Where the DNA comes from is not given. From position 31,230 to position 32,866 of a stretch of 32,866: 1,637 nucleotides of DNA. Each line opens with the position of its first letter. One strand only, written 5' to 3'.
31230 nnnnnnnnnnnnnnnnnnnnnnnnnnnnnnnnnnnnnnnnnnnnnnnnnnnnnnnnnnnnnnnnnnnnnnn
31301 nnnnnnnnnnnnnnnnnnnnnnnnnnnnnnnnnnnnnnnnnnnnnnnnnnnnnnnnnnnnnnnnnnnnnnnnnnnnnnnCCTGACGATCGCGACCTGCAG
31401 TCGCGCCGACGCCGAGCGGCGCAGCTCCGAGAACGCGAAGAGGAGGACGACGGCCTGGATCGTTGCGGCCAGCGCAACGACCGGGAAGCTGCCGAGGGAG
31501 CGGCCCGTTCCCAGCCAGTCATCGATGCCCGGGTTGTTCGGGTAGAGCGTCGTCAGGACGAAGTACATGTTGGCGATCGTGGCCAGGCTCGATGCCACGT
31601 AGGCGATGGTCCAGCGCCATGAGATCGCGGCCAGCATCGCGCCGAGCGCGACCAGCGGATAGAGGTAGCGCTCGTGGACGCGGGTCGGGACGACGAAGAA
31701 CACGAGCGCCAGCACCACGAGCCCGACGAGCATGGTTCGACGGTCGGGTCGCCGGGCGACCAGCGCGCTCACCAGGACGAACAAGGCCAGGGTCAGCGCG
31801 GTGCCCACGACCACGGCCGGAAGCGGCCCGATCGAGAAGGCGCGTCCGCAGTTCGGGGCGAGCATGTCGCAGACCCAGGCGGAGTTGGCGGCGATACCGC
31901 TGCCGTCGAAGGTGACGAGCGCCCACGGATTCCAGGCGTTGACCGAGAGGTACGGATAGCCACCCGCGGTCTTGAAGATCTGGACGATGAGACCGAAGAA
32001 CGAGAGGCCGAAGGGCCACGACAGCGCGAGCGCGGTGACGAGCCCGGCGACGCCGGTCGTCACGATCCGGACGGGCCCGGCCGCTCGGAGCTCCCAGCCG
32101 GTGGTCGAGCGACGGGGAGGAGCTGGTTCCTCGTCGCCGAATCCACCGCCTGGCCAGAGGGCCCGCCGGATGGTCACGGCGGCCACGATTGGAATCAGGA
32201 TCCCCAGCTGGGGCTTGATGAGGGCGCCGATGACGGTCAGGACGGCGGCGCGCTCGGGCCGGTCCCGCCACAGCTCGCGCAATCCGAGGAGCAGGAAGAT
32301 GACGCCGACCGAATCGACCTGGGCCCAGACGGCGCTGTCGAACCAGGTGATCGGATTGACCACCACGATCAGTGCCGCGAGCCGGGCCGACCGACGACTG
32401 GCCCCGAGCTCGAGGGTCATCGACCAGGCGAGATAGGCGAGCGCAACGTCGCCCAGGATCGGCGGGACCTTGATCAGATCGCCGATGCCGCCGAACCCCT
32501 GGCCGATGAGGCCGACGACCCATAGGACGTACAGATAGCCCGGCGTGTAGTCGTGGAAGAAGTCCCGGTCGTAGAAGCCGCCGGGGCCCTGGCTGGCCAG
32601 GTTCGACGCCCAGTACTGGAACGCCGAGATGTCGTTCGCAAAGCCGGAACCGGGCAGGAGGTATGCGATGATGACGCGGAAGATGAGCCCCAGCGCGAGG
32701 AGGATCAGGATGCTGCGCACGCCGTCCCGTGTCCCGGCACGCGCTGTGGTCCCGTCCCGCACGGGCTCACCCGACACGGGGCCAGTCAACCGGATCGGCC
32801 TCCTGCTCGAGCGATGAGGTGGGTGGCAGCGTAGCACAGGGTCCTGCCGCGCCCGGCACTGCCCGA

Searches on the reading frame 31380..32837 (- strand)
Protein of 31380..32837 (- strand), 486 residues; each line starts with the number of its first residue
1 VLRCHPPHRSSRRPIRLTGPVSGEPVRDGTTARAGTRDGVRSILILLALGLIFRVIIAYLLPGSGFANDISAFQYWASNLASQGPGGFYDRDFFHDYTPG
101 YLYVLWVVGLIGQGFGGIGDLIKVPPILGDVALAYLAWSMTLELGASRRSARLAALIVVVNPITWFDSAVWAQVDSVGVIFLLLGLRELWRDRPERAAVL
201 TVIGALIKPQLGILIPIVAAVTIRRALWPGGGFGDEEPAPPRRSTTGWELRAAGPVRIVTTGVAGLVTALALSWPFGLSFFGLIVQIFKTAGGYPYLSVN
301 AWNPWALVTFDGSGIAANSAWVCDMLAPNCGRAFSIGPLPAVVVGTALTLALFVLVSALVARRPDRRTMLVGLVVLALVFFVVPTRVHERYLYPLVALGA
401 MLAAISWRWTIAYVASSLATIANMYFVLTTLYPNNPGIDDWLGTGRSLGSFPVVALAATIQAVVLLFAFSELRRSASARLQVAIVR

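Call 61: search_protein_families(library=pfam, proteins=[window:31380-32837:-], max_evalue=1)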
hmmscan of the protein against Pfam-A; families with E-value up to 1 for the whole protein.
seq(486 aa): 3 families
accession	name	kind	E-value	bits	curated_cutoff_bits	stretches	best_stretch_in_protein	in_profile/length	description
PF09594.16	GT87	-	7.3e-05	23.1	25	1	97-219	3-123/237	Glycosyltransferase family 87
PF03155.21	Alg6_Alg8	-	0.011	15.2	25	1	334-421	291-379/482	ALG6, ALG8 glycosyltransferase family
PF10643.14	Cytochrome-c551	-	0.3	11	27.1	1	340-434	10-103/216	Photosystem P840 reaction-centre cytochrome c-551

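Call 62: search_protein_families(library=ncbifam, proteins=[window:31380-32837:-], max_evalue=1)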
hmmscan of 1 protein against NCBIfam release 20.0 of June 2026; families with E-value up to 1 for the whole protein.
seq(486 aa): 0 families

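Call 63: search_solved_structures(query=window:31380-32837:-, max_evalue=10, show_alignments=2)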
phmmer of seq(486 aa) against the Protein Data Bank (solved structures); distinct sequences matched with E-value up to 10: 2.
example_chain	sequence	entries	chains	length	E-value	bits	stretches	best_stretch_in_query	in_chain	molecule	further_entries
7s0n_A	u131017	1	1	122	0.59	12.2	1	274-329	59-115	Secreted protein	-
7ref_A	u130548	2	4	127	0.63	12.1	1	274-329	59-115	MS3494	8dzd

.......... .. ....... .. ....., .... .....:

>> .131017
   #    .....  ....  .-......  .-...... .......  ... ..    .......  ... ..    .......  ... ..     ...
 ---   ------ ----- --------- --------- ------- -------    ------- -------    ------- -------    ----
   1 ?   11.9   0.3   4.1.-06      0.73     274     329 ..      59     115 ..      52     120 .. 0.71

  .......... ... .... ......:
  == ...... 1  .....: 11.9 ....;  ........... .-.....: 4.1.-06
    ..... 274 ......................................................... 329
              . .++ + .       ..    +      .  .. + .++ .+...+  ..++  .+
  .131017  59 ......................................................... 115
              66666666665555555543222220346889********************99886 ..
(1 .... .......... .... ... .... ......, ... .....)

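Call 78: find_homologous_proteins(query=window:31416-32717:-, max_evalue=0.00001)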
Query seq(434 aa) (434 aa): 390 proteins with E <= 0.00001 among 8000 candidates; the best 120 are listed.
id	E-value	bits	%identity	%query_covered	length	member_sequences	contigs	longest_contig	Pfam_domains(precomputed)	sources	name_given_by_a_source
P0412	1.0e-202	692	73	97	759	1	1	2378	-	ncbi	ncbi:MAG: DUF2029 domain-containing protein, partial [Chloroflexota bacterium]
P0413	5.9e-169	581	64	97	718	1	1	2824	-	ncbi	-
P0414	1.0e-167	577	60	100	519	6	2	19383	-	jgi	jgi:dolichyl-phosphate-mannose-protein mannosyltransferase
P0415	6.3e-167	574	62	99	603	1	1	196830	PF09594.17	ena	-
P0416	1.5e-166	573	62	97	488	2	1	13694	-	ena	-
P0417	1.1e-159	550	61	100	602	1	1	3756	PF09594.17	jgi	-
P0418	1.2e-156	540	59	100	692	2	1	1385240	-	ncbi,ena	-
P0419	3.9e-156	539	59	97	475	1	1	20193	-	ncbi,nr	ncbi:MAG TPA: hypothetical protein VL749_11830, partial [Patescibacteria group bacterium]|nr:hypothe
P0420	1.4e-155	537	59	94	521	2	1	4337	-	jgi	-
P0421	2.3e-155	536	61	96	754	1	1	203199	-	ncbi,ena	-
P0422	9.1e-155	534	59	97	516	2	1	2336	-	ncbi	ncbi:MAG TPA: hypothetical protein VH440_00925, partial [Candidatus Limnocylindrales bacterium]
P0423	2.2e-154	533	57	100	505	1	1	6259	PF09594.17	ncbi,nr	ncbi:MAG: hypothetical protein M3R57_10795, partial [Chloroflexota bacterium]|nr:hypothetical protei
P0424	1.2e-153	530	60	97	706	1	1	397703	PF09594.17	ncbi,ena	-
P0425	5.1e-152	525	59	100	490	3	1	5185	PF09594.17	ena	-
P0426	8.6e-151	521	58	100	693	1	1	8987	-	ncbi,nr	ncbi:MAG TPA: hypothetical protein VNF73_05520, partial [Candidatus Saccharimonadales bacterium]|nr:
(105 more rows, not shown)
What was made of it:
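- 27717..32837 (-): Convergent 1706-aa double GT-C protein: weak GT87-like module, (PE)11 linker, then a PMT (GT39)-like module with a ~350-aa insert. Homologues are named GT87, DUF2029 or Gpi18-like (call 78).
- On GT87 (PimE/MptA-type polyprenyl-phosphate-mannose transferases), for the N-terminal module of the neighbouring giant protein: Public names include 'glycosyltransferase 87 family' (call 78).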

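Call 80: search_solved_structures(query=A3, max_evalue=1, show_alignments=1)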
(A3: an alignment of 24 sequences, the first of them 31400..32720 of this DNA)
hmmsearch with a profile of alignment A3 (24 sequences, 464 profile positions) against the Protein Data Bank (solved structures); distinct sequences matched with E-value up to 1: 1.
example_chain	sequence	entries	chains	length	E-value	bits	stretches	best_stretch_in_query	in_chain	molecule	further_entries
9mh1_I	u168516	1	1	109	0.0046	19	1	217-285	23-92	Photosystem I reaction center subunit VIII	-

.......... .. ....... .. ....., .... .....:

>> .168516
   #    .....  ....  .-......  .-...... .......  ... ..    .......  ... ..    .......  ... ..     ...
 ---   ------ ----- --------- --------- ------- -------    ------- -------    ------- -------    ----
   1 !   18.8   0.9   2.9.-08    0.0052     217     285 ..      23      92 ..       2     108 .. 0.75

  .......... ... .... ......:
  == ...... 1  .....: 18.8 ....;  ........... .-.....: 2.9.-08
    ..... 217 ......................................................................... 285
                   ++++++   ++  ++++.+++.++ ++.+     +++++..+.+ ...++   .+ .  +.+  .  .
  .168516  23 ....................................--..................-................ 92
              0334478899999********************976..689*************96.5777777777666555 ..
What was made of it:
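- On GT87 (PimE/MptA-type polyprenyl-phosphate-mannose transferases), for the N-terminal module of the neighbouring giant protein: No PDB match by sequence or by profile (calls 63, 80).
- Tried and rejected: There was no match (calls 63, 80).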

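Call 81: search_protein_families(library=pfam, alignment_id=A3, max_evalue=0.001)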
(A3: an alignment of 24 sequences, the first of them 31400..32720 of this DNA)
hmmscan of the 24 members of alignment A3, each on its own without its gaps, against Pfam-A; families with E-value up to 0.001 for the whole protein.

A. member 1, window:31400-32720:- (440 aa): 1 family
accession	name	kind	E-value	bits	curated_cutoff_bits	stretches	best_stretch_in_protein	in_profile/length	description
PF09594.16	GT87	-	6.1e-05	23.3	25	1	58-180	3-123/237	Glycosyltransferase family 87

B. families by the number of members that match (of 24 scanned): 3 families
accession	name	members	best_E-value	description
PF09594.16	GT87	11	2.6e-06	Glycosyltransferase family 87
PF03155.21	Alg6_Alg8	3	0.00011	ALG6, ALG8 glycosyltransferase family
PF15971.10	Mannosyl_trans4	1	0.00074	DolP-mannose mannosyltransferase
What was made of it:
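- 27717..32837 (-): GT87 at 23.1 bits on the N-terminal module (calls 61, 81).
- On GT87 (PimE/MptA-type polyprenyl-phosphate-mannose transferases), for the N-terminal module of the neighbouring giant protein: Eleven of 24 homologues hit GT87 at E<=0.001 (calls 61, 81).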
